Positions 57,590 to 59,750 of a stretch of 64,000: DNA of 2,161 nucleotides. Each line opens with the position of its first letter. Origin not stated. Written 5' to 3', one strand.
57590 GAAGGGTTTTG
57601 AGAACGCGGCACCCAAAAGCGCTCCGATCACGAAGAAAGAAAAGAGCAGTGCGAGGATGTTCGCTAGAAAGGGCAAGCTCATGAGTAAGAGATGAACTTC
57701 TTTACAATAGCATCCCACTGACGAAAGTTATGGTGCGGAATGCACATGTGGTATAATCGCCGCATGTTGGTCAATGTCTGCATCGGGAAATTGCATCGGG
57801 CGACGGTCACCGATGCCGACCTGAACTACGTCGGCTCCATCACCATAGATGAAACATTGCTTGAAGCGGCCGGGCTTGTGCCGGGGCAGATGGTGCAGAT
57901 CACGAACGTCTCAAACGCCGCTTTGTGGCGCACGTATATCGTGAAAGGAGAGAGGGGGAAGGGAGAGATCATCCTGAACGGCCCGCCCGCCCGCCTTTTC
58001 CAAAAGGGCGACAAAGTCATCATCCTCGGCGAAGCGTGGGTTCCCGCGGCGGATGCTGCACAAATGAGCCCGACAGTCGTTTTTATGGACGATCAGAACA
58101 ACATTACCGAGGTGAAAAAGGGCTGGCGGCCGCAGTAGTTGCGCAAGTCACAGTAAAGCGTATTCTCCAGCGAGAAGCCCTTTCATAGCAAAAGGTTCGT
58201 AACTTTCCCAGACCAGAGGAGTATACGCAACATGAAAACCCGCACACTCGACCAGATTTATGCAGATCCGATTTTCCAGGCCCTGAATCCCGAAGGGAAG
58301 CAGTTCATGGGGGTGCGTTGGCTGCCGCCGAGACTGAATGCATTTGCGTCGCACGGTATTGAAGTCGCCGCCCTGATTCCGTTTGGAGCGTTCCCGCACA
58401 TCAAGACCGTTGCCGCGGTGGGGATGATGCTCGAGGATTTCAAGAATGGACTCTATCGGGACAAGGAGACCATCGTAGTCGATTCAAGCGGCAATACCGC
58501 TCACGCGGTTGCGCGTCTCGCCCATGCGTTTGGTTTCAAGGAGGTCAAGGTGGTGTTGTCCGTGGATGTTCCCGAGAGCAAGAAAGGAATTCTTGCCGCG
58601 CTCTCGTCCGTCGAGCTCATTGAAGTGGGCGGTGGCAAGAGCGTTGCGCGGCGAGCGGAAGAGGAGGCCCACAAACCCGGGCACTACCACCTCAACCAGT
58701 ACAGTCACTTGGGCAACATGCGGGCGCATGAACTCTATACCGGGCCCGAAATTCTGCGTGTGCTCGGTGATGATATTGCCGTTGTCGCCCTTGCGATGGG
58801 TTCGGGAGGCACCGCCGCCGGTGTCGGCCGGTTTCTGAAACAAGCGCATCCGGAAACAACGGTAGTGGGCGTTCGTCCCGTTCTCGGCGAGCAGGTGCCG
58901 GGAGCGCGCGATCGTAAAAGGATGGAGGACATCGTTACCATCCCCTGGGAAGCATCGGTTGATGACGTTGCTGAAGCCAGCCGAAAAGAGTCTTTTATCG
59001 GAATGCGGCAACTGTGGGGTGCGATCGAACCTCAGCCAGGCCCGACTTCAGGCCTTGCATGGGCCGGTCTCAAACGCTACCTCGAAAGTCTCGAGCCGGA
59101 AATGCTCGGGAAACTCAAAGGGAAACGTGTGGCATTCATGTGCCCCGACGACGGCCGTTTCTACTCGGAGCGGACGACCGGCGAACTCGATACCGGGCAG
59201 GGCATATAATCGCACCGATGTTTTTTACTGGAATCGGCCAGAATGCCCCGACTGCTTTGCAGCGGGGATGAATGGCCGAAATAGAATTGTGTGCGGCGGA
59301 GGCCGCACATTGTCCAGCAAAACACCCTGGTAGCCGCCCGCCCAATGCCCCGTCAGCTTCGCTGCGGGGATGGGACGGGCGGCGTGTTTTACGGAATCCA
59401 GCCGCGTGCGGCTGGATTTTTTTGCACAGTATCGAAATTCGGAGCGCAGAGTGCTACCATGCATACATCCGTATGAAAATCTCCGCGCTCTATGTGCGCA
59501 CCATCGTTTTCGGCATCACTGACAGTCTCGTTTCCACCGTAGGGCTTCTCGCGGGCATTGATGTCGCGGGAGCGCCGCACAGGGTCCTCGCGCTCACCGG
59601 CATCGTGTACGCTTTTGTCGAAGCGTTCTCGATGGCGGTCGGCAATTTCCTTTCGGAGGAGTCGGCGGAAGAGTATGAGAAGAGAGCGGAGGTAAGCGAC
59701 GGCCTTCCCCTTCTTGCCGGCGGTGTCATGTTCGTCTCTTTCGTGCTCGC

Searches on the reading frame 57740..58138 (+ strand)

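Call 20: search_protein_families(library=pfam, proteins=[window:57740-58138:+])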
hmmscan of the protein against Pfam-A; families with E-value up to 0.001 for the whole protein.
window:57740-58138:+ (132 aa): 1 family
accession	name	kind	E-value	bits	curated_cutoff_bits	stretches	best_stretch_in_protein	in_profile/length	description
PF02261.22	Asp_decarbox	-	2.3e-40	137.5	25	1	9-122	1-114/115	Aspartate decarboxylase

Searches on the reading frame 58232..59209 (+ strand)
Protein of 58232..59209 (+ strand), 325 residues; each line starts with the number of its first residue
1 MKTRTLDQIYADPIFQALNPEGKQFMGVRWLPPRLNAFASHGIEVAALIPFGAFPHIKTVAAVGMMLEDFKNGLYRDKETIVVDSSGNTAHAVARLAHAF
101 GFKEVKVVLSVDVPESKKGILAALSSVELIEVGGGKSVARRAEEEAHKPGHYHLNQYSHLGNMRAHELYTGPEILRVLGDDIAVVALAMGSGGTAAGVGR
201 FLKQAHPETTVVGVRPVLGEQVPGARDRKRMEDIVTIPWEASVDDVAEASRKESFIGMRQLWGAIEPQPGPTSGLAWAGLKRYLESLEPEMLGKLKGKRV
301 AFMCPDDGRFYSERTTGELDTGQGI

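Call 20: search_protein_families(library=pfam, proteins=[window:58232-59209:+])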
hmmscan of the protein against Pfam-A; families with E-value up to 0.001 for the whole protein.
window:58232-59209:+ (325 aa): 2 families
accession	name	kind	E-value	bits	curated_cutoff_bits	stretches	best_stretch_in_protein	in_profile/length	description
PF00291.31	PALP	-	4.8e-33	115.2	35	1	58-290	38-286/295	Pyridoxal-phosphate dependent enzyme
PF00156.33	Pribosyltran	-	0.00025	20.9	26.3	0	68-123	78-136/158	Phosphoribosyl transferase domain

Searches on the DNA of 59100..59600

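Call 6: search_rna_families(source=window, start=59100, end=59600, threshold=evalue, max_evalue=10, show_alignments=3)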
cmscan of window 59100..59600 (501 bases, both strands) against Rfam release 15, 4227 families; matches with E-value up to 10: 3.
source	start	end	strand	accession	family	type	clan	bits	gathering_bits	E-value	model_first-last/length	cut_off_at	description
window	59380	59414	+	RF01400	istR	Gene; antitoxin;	-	12.8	45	5.6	68-102/130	no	istR Hfq binding RNA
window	59492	59514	-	RF01276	sR53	Gene; snRNA; snoRNA; CD-box;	-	11.1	49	5.1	1-60/60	no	Small nucleolar RNA sR53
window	59320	59438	-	RF02655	BSR0441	Gene; sRNA;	-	9.4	291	7.1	1-240/240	no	Brucella BSR0441 sRNA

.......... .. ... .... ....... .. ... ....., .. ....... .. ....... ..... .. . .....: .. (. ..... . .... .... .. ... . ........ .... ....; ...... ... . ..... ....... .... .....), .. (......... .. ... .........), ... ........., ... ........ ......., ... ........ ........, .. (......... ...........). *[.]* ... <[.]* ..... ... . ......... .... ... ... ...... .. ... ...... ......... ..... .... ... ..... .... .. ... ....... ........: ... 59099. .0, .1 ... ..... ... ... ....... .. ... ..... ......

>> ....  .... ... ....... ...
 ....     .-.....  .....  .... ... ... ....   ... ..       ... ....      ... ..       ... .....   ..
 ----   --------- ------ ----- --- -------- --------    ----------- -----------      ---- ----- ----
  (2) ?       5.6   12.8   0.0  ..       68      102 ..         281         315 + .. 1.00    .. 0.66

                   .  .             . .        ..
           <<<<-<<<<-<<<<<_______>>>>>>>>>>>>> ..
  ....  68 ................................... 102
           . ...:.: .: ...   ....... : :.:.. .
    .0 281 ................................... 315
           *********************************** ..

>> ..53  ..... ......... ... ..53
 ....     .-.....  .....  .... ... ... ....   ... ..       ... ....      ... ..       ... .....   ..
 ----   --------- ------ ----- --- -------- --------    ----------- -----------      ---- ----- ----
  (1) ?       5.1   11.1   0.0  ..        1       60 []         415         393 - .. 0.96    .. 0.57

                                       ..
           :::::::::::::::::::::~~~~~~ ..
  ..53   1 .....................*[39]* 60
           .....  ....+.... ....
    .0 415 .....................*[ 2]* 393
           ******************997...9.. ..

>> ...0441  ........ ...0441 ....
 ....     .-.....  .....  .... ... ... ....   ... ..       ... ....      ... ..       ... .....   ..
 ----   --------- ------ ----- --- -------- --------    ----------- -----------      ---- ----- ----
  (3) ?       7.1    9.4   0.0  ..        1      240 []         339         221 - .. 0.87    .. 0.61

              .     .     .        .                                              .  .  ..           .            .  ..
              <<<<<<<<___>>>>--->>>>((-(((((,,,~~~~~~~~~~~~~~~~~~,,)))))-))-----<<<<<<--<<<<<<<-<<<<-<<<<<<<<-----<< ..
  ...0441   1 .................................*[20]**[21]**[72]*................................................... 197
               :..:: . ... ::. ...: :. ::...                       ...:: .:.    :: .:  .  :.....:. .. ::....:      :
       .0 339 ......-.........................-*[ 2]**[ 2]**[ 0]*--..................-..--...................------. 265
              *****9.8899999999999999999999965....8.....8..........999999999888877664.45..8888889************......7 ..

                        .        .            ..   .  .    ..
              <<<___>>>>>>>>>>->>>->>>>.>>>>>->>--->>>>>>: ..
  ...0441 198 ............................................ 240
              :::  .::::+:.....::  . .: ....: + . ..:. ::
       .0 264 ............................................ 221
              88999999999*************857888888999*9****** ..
